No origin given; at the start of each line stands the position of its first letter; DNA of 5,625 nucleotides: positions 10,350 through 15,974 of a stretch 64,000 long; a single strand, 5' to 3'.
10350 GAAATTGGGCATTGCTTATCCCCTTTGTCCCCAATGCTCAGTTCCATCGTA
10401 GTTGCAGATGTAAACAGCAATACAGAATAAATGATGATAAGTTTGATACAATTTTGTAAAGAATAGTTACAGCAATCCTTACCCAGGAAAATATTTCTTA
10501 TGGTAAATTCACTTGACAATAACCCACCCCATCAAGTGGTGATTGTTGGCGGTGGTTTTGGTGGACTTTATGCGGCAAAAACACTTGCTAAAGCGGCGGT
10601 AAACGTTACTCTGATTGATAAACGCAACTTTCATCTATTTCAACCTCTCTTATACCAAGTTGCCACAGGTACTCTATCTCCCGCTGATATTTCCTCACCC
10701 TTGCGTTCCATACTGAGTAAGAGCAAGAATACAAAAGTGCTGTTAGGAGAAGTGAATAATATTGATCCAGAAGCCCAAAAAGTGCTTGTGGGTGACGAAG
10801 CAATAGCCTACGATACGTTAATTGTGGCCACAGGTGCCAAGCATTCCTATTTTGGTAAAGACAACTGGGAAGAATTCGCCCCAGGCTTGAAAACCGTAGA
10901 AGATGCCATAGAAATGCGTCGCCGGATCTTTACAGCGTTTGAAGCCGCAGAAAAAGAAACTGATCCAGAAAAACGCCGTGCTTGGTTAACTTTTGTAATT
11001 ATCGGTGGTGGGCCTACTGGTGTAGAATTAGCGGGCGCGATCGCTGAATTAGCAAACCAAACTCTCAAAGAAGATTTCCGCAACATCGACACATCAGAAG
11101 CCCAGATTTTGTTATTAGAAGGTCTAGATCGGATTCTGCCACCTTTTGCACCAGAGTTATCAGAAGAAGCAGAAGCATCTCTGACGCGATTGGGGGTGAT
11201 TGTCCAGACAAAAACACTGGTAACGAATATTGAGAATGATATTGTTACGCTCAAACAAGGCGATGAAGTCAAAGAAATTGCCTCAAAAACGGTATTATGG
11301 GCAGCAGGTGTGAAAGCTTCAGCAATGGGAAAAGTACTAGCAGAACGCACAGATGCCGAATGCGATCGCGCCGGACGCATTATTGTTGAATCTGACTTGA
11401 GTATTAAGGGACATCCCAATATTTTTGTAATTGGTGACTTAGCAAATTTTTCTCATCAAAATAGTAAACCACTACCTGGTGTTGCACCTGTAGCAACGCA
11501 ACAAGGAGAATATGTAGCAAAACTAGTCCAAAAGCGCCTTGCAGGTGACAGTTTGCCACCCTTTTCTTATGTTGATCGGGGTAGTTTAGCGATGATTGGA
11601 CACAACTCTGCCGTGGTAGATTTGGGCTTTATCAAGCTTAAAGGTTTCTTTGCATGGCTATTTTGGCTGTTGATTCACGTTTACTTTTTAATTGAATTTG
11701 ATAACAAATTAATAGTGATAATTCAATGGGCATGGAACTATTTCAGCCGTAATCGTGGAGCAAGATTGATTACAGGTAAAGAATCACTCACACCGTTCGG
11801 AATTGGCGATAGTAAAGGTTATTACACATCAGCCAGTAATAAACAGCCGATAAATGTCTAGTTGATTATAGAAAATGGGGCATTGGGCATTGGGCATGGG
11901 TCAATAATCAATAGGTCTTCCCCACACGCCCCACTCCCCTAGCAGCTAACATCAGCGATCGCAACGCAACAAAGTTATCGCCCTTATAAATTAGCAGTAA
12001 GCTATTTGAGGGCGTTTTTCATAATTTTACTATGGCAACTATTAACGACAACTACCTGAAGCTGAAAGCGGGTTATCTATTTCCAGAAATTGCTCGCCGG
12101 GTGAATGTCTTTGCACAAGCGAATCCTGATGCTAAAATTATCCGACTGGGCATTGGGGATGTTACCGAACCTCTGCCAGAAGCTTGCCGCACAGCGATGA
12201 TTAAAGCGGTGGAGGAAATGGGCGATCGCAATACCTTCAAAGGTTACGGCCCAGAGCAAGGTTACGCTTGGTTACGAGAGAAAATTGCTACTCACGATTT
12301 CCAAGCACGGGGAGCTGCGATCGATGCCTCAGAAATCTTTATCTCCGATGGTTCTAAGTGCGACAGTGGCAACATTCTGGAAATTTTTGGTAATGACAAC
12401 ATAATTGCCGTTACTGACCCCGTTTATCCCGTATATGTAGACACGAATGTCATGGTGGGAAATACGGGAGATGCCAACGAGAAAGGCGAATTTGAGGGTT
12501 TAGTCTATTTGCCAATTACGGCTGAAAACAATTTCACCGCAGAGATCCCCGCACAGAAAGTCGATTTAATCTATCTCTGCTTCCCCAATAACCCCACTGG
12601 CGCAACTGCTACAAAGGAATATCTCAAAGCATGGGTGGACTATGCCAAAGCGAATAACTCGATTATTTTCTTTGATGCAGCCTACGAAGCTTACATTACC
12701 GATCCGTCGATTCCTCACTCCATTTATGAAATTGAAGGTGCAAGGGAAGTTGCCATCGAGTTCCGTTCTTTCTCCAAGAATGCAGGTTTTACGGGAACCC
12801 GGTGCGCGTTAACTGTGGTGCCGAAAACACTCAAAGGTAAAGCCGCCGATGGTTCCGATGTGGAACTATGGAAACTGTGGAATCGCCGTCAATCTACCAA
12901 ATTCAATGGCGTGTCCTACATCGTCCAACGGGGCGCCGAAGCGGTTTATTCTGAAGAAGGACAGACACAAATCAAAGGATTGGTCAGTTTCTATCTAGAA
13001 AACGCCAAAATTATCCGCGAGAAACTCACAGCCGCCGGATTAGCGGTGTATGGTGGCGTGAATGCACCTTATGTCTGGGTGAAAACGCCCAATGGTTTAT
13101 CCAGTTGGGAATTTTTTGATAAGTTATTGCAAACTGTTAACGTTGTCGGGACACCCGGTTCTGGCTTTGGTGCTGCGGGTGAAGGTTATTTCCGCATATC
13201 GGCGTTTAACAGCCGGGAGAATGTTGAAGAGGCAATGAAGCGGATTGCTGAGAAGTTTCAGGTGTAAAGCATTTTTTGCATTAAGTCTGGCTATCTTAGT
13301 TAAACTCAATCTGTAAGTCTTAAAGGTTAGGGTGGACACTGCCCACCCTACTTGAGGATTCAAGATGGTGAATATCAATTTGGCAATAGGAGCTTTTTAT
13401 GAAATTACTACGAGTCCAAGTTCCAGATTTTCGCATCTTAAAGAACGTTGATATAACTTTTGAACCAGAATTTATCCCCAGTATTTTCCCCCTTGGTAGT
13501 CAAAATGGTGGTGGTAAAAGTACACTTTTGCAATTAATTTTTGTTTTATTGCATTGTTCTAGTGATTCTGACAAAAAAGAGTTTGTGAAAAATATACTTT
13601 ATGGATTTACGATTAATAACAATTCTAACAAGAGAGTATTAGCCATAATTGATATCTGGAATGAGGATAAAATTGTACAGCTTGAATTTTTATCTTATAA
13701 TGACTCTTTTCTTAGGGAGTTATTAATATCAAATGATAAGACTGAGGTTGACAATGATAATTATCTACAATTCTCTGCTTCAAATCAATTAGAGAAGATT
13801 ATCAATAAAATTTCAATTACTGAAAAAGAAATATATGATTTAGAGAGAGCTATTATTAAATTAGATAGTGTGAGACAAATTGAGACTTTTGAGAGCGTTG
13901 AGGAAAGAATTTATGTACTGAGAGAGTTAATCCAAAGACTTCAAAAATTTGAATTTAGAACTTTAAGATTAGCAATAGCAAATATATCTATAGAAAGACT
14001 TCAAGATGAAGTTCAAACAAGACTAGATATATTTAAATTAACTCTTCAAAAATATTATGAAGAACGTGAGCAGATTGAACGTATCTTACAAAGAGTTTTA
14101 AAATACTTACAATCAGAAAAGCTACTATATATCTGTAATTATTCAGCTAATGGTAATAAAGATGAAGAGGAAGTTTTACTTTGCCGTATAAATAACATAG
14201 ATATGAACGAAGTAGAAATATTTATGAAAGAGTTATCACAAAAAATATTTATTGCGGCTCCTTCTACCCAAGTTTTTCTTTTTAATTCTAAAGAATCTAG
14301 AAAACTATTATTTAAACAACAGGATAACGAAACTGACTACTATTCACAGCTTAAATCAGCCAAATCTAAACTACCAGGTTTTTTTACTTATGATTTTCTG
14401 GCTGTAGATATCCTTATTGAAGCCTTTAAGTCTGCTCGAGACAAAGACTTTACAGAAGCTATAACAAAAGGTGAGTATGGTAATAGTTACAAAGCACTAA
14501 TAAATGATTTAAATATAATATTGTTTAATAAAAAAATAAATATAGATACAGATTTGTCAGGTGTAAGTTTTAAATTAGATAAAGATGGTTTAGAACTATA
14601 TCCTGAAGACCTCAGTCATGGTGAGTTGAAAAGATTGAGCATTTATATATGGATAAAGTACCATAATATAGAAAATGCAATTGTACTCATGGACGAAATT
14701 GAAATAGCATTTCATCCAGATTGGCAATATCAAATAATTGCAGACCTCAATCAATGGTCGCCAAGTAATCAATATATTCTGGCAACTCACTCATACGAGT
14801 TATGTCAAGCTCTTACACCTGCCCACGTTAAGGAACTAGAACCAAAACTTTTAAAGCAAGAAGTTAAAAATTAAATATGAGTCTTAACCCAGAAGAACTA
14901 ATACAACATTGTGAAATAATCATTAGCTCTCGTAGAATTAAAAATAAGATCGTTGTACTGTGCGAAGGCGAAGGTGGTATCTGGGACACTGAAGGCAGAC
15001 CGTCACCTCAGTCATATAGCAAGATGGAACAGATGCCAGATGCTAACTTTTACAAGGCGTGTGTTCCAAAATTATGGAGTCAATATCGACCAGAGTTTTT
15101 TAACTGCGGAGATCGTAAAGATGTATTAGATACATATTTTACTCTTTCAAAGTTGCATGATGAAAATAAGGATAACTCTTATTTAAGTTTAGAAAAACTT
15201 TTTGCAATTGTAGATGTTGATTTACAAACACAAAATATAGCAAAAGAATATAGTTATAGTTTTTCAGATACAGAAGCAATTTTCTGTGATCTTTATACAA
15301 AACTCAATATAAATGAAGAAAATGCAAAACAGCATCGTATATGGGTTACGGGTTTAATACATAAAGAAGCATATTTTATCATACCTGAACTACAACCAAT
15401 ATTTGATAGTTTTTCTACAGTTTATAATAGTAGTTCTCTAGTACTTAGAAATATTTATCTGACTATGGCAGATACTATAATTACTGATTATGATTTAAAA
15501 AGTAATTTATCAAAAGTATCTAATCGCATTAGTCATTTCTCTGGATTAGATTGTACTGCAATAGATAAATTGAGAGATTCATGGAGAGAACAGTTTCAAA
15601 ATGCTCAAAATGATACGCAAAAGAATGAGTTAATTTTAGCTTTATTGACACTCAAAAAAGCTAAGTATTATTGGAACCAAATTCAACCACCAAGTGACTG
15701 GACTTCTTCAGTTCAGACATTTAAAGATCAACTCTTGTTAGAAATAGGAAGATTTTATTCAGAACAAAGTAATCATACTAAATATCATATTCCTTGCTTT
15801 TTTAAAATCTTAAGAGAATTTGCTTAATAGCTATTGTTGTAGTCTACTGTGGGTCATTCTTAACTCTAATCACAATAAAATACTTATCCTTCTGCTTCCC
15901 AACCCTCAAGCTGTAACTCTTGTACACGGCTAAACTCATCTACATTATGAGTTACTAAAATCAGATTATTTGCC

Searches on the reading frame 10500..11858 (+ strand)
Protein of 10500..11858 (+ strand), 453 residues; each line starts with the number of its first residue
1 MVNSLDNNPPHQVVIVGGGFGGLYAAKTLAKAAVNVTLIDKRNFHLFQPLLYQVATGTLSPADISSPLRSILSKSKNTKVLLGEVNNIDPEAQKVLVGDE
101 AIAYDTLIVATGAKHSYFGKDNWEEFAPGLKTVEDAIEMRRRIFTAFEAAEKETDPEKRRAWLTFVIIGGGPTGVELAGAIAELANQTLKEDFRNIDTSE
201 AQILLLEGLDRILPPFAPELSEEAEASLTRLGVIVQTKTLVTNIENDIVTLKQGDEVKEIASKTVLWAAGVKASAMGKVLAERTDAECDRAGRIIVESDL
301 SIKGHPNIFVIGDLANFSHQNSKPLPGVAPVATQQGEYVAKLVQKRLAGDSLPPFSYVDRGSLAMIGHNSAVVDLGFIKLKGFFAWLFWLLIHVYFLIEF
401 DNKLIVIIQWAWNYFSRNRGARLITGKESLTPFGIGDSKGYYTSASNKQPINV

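Call 33: search_protein_families(library=pfam, proteins=[window:10500-11858:+], max_evalue=0.001)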
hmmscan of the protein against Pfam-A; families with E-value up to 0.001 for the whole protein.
window:10500-11858:+ (453 aa): 11 families
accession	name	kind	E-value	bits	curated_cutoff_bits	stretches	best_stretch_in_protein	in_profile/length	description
PF07992.20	Pyr_redox_2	-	4.6e-54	184.3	26.1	1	12-336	2-291/291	Pyridine nucleotide-disulphide oxidoreductase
PF00070.33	Pyr_redox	-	3e-13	50.5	22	1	165-247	2-69/82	Pyridine nucleotide-disulphide oxidoreductase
PF22366.1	NDH2_C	-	8.7e-09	35.9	27.7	1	360-415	2-58/62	NDH2 C-terminal domain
PF13450.12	NAD_binding_8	-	1.1e-07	32.5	21.9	1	15-43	1-29/68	NAD(P)-binding Rossmann-like domain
PF01134.28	GIDA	-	4.6e-07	29.7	22.1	0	12-41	1-30/391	Glucose inhibited division protein A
PF01266.30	DAO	-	2.1e-06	28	27.9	1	13-42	2-31/353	FAD dependent oxidoreductase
PF13454.12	NAD_binding_9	-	3e-06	27.7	21.8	0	14-44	1-35/155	FAD-NAD(P)-binding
PF01494.25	FAD_binding_3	-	4.1e-06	26.7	22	1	12-43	3-34/349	FAD binding domain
PF13738.12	Pyr_redox_3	-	1.5e-05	24.8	30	0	11-115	165-269/305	Pyridine nucleotide-disulphide oxidoreductase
PF00890.30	FAD_binding_2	-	0.00032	20.5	20.4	1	13-43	2-32/414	FAD binding domain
PF03486.20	HI0933_like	-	0.00069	19.6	50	0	12-43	2-33/244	HI0933-like protein Rossmann domain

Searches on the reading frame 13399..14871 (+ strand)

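Call 33: search_protein_families(library=pfam, proteins=[window:13399-14871:+], max_evalue=0.001)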
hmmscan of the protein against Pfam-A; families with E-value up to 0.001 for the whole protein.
window:13399-14871:+ (491 aa): 2 families
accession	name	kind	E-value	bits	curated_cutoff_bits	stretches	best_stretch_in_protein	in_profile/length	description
PF13304.12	AAA_21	-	1.1e-10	42.5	27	1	36-468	8-302/304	AAA domain, putative AbiEii toxin, Type IV TA system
PF02463.25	SMC_N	-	3.3e-06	27.1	40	1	4-470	3-203/220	RecF/RecN/SMC N terminal domain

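Call 34: search_protein_families(library=padloc, proteins=[window:13399-14871:+], max_evalue=0.00001)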
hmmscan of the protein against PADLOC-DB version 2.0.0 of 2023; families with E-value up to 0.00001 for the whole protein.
window:13399-14871:+ (491 aa): 44 families (the best 25 are shown)
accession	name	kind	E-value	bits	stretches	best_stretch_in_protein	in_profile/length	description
PDLC00278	PtuA1|PtuA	-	1.5e-17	62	1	426-481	288-343/436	AAA ATPase domain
PDLC00271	PtuA1|PtuA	-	3.2e-17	61.2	1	425-483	278-336/421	AAA ATPase domain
PDLC00289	PtuA1|PtuA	-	1.4e-16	58.5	1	363-468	181-291/404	AAA ATPase domain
PDLC00299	PtuA1|PtuA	-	2.7e-15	54.4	1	426-483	378-435/535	AAA ATPase domain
PDLC04164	AriA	-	4.3e-15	54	1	364-467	134-234/253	-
PDLC02980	AriA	-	3.9e-14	51.3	1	36-468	8-302/304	-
PDLC02913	ATPase_I-A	-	4.4e-14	50.5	1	316-483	245-420/508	-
PDLC00298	PtuA1|PtuA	-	6.3e-14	49.9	1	427-481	283-337/423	AAA ATPase domain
PDLC00310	PtuA1|PtuA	-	7.4e-14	49.7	1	426-468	291-333/443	AAA ATPase domain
PDLC00277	PtuA1|PtuA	-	7.5e-14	49.8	1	426-481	285-340/423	AAA ATPase domain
PDLC00311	PtuA1|PtuA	-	7.9e-14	49.5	1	427-473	309-355/455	AAA ATPase domain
PDLC00304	PtuA1|PtuA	-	2.1e-13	48.2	1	425-476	288-339/444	AAA ATPase domain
PDLC00274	PtuA1|PtuA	-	5.2e-13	47.1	1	188-468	84-348/438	AAA ATPase domain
PDLC00267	PtuA1|PtuA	-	1.2e-12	45.7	1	426-482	286-342/438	AAA ATPase domain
PDLC00269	PtuA1|PtuA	-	1.8e-12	45.3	1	427-478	298-349/446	AAA ATPase domain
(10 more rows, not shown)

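Call 72: search_protein_families(library=ncbifam, proteins=[window:13399-14871:+], max_evalue=0.01)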
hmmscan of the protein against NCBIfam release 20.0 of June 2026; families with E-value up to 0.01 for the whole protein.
window:13399-14871:+ (491 aa): 5 families
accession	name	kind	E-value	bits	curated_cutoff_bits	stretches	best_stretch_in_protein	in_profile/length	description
NF041760.1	PtuA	equivalog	1.2e-12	47.5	500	1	427-481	378-432/524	retron Ec78 anti-phage system effector ATPase PtuA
TIGR01978.1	sufC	equivalog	1.4e-06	27.9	212.8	0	4-68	6-67/243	Fe-S cluster assembly ATPase SufC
TIGR02673.1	FtsE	equivalog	0.0009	19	264.85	0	10-52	14-53/214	cell division ATP-binding protein FtsE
TIGR04521.1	ECF_ATPase_2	equivalog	0.0016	17.5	330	0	13-54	20-58/279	energy-coupling factor transporter ATPase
TIGR02857.1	CydD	equivalog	0.0042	16.1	435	0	402-470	456-521/529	thiol reductant ABC exporter subunit CydD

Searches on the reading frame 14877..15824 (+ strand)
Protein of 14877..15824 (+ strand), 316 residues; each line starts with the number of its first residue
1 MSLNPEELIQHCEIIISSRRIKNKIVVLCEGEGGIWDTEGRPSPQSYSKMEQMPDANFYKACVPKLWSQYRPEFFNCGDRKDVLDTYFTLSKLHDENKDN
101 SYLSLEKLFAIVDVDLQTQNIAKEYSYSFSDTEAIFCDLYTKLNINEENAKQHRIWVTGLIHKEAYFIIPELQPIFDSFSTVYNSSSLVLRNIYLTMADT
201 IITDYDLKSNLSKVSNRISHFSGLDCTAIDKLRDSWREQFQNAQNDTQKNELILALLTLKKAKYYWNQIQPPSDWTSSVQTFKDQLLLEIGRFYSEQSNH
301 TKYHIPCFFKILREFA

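Call 33: search_protein_families(library=pfam, proteins=[window:14877-15824:+], max_evalue=0.001)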
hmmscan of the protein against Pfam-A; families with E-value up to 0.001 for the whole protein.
window:14877-15824:+ (316 aa): 0 families

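Call 34: search_protein_families(library=padloc, proteins=[window:14877-15824:+], max_evalue=0.00001)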
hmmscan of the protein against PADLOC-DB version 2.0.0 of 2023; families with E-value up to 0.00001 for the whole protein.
window:14877-15824:+ (316 aa): 0 families

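Call 72: search_protein_families(library=ncbifam, proteins=[window:14877-15824:+], max_evalue=0.01)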
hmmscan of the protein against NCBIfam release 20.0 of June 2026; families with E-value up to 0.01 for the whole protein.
window:14877-15824:+ (316 aa): 0 families

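Call 76: find_homologous_proteins(query=window:14877-15824:+, max_evalue=0.001)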
Query window:14877-15824:+ (316 aa): 558 proteins with E <= 0.001 among 1143 candidates; the best 120 are listed.
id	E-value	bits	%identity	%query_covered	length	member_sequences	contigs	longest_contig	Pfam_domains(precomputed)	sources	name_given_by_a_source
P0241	7.5e-191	651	89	100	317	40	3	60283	-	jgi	jgi:hypothetical protein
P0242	1.2e-182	624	85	100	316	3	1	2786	-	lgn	-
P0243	2.6e-166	570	93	84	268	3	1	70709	-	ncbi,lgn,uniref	ncbi:MAG: hypothetical protein V7K38_00600 [Nostoc sp.]|uniref:hypothetical protein n=1 Tax=Nostoc s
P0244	4.4e-149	514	71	100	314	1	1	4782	-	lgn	-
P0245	4.7e-137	474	66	100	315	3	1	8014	-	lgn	-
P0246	6.8e-137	474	66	100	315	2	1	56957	-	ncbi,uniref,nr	ncbi:hypothetical protein [Argonema antarcticum]|uniref:hypothetical protein n=1 Tax=Argonema antarc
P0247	3.0e-136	472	66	100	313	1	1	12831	-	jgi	jgi:hypothetical protein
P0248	3.1e-136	472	66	100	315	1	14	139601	-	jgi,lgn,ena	-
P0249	5.6e-136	471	66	100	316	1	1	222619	-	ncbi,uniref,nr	ncbi:hypothetical protein [Argonema galeatum]|uniref:hypothetical protein n=1 Tax=Argonema galeatum 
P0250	9.5e-136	470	66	100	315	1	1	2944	-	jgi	-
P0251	2.5e-135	469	65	100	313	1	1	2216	-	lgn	-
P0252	5.8e-135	467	66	100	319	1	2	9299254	-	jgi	jgi:hypothetical protein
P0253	7.2e-134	464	65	100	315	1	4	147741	-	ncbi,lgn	ncbi:MAG TPA: hypothetical protein V6D28_04300 [Leptolyngbyaceae cyanobacterium]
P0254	1.5e-133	463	66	100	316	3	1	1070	-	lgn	-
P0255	4.0e-133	461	64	100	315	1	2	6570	-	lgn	-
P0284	1.7e-124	433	63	97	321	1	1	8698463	-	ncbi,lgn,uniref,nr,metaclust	ncbi:hypothetical protein Riv7116_4076 [Rivularia sp. PCC 7116]|uniref:hypothetical protein n=1 Tax=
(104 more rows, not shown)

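Call 77: find_encoding_contigs(protein=P0284, flank=6000, max_places=1)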
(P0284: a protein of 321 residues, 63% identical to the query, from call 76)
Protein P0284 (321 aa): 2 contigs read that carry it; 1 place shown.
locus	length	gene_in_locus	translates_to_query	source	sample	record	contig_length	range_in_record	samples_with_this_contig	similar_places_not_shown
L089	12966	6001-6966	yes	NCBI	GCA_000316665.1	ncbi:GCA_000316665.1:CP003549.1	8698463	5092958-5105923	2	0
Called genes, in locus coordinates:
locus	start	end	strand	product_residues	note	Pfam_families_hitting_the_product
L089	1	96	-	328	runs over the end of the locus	PF19777:DUF6263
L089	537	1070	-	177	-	PF06094:GGACT, PF13772:AIG2_2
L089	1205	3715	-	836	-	-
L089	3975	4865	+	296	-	PF02353:CMAS (faint), PF00398:RrnaAD, PF13489:Methyltransf_23 (weak), PF13847:Methyltransf_31, PF08241:Methyltransf_11, PF08242:Methyltransf_12, PF13649:Methyltransf_25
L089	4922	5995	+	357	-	PF02463:SMC_N (weak), PF13175:AAA_15 (weak), PF13476:AAA_23 (weak), PF13304:AAA_21, PF13175:AAA_15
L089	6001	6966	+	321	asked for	-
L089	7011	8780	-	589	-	PF00496:SBP_bac_5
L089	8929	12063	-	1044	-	PF05860:TPS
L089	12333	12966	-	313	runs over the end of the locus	PF00561:Abhydrolase_1, PF12146:Hydrolase_4, PF12697:Abhydrolase_6, PF00561:Abhydrolase_1 (weak)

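Call 78: find_encoding_contigs(protein=P0249, flank=6000, max_places=1)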
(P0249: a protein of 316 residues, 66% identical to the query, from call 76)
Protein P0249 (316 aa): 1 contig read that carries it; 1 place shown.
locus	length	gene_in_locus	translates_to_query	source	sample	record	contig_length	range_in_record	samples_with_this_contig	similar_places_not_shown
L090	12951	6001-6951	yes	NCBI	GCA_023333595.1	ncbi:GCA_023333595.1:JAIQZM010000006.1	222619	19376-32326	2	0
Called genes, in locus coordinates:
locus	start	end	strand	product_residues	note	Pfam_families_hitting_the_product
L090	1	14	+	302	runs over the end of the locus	PF01170:UPF0020 (faint), PF05175:MTS, PF13847:Methyltransf_31, PF13649:Methyltransf_25 (weak)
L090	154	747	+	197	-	PF01300:Sua5_yciO_yrdC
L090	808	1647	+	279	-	PF00512:HisKA, PF02518:HATPase_c (weak)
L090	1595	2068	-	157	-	PF00583:Acetyltransf_1, PF13673:Acetyltransf_10 (weak), PF13508:Acetyltransf_7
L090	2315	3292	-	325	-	PF00490:ALAD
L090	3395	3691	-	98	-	PF01016:Ribosomal_L27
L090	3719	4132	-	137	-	PF00829:Ribosomal_L21p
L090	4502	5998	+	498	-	PF13175:AAA_15, PF13304:AAA_21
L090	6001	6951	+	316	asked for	-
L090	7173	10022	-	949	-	PF17162:DUF5118 (weak), PF17148:DUF5117, PF16313:DUF4953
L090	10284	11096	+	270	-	PF00795:CN_hydrolase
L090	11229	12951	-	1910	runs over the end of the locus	PF00069:Pkinase, PF07714:PK_Tyr_Ser-Thr, PF17667:Pkinase_fungal (weak), PF14531:Kinase-like, PF13191:AAA_16, PF13185:GAF_2, PF01590:GAF, PF02518:HATPase_c, +1 more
